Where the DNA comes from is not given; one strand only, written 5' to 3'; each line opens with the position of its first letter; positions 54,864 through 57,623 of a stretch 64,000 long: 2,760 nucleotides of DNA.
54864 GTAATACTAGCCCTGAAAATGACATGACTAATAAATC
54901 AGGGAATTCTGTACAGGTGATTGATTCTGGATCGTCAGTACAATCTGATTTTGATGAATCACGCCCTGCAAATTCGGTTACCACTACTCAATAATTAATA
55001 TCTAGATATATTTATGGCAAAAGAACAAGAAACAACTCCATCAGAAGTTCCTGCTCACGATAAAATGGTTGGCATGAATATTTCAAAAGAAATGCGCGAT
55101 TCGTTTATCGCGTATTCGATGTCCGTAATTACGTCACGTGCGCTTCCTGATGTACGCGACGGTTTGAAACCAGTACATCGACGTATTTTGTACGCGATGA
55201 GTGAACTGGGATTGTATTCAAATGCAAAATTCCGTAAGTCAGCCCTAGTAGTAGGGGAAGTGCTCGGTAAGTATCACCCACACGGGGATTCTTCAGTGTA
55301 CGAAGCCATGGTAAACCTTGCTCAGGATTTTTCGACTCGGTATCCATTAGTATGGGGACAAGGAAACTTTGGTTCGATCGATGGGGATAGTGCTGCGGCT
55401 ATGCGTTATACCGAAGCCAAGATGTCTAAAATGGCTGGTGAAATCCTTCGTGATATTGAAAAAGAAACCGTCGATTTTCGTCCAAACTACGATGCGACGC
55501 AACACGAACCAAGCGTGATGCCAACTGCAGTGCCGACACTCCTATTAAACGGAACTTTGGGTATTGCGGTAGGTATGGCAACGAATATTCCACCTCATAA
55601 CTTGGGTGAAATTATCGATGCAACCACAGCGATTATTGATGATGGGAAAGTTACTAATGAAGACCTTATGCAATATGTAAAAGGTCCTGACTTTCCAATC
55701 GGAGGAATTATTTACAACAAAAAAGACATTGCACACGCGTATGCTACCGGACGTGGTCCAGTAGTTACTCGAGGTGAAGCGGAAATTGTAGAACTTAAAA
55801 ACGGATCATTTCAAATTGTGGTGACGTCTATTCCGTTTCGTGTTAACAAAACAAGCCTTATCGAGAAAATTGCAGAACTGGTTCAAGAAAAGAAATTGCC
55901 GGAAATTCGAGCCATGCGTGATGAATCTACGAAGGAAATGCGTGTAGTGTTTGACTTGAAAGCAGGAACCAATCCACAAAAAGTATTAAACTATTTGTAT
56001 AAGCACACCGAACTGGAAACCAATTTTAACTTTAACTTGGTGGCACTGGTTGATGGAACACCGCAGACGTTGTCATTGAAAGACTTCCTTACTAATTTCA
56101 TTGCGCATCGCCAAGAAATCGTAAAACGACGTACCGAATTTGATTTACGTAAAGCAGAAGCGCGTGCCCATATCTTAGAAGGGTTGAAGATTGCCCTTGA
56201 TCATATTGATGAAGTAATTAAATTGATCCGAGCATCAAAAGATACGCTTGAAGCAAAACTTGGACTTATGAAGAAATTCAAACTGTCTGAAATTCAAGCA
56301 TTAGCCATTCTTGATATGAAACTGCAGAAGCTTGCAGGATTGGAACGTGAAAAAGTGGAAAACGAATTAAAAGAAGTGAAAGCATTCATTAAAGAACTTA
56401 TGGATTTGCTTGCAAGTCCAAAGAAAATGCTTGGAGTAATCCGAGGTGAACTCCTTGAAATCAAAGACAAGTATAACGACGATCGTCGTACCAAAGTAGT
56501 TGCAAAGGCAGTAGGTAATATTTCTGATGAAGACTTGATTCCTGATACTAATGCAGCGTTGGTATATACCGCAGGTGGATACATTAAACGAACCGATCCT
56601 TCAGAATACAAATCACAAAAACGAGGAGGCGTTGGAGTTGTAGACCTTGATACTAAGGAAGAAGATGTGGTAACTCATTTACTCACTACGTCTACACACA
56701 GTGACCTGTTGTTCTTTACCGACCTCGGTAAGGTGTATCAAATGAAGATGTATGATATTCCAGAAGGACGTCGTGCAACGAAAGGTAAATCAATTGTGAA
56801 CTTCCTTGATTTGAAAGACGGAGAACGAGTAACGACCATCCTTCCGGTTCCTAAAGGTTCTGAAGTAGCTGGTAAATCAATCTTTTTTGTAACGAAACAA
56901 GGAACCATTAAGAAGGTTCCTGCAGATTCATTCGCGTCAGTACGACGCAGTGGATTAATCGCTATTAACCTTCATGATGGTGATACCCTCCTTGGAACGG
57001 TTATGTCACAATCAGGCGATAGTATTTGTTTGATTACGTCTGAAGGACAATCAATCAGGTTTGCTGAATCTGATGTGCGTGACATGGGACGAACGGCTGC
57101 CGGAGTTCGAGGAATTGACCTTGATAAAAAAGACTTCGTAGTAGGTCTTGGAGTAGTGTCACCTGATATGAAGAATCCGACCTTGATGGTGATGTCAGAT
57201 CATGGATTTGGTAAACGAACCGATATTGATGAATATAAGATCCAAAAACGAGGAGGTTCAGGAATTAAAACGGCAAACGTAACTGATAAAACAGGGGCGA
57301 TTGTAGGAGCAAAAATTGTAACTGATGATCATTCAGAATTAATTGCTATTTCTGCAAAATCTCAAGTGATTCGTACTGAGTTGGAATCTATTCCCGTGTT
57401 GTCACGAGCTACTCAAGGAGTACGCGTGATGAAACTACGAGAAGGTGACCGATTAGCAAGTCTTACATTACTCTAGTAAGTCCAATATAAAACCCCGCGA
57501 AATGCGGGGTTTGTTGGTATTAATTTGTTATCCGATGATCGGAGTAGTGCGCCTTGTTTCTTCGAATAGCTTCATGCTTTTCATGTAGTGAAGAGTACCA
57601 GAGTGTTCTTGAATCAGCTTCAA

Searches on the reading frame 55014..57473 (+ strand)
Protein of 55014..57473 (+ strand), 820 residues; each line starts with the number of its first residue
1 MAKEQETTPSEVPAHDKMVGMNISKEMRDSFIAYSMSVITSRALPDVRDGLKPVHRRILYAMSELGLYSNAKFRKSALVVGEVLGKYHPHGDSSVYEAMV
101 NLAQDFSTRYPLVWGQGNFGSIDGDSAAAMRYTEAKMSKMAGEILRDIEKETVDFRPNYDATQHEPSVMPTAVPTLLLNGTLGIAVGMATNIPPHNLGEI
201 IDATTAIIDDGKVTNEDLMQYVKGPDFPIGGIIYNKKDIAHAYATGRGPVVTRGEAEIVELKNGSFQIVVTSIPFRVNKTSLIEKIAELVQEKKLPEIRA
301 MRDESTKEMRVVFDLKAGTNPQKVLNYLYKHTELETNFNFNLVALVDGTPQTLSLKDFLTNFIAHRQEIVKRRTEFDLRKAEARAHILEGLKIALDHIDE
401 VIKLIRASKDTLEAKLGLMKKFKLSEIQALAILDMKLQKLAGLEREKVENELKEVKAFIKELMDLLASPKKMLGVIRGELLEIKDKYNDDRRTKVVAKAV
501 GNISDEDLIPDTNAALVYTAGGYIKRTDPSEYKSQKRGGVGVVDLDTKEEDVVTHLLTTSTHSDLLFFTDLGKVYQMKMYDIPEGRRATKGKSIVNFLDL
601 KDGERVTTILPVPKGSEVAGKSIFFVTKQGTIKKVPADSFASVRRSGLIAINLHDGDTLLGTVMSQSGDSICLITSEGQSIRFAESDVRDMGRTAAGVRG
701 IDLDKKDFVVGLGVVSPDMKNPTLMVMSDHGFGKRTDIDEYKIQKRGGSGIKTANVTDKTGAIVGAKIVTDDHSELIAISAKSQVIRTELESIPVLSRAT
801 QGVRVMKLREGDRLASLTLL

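Call 14: search_protein_families(library=pfam, proteins=[window:55014-57473:+], max_evalue=0.001)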
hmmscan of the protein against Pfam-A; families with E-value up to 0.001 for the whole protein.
window:55014-57473:+ (820 aa): 2 families
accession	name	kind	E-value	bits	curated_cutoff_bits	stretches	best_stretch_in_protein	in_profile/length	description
PF00521.26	DNA_topoisoIV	-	6.9e-159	529.8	31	1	42-480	1-431/432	DNA gyrase/topoisomerase IV, subunit A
PF03989.18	DNA_gyraseA_C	-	4.3e-71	234.6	27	6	669-716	1-48/48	DNA gyrase C-terminal domain, beta-propeller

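Call 87: find_homologous_proteins(query=window:55014-57473:+, max_evalue=1e-50)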
Query window:55014-57473:+ (820 aa): 8000 proteins with E <= 1e-50 among 8000 candidates; the best 120 are listed.
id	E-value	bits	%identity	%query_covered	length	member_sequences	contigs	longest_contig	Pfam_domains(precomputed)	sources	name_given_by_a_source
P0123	0.0e+0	1779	99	100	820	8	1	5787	PF00521.27,PF03989.19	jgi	jgi:DNA gyrase subunit A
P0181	0.0e+0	1609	88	100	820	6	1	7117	PF00521.27,PF03989.19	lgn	-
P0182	0.0e+0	1584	87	100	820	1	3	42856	PF00521.27,PF03989.19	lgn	-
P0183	0.0e+0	1583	88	100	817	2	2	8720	PF00521.27,PF03989.19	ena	-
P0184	0.0e+0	1575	88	98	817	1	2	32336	PF00521.27,PF03989.19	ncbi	-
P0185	0.0e+0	1575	87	99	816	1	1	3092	PF00521.27,PF03989.19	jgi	-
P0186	0.0e+0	1573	87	100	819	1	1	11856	PF00521.27,PF03989.19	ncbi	-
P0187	0.0e+0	1573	88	98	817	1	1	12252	PF00521.27,PF03989.19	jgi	-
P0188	0.0e+0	1572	87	100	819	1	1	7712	PF00521.27,PF03989.19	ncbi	-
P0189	0.0e+0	1572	87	100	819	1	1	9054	PF00521.27,PF03989.19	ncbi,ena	-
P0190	0.0e+0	1569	87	100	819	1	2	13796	PF00521.27,PF03989.19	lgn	-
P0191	0.0e+0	1567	85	100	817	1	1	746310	PF00521.27,PF03989.19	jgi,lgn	jgi:DNA gyrase subunit A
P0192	0.0e+0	1567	86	100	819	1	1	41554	PF00521.27,PF03989.19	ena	-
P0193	0.0e+0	1567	86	100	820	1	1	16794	PF00521.27,PF03989.19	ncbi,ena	-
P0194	0.0e+0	1567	86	100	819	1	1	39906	PF00521.27,PF03989.19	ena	-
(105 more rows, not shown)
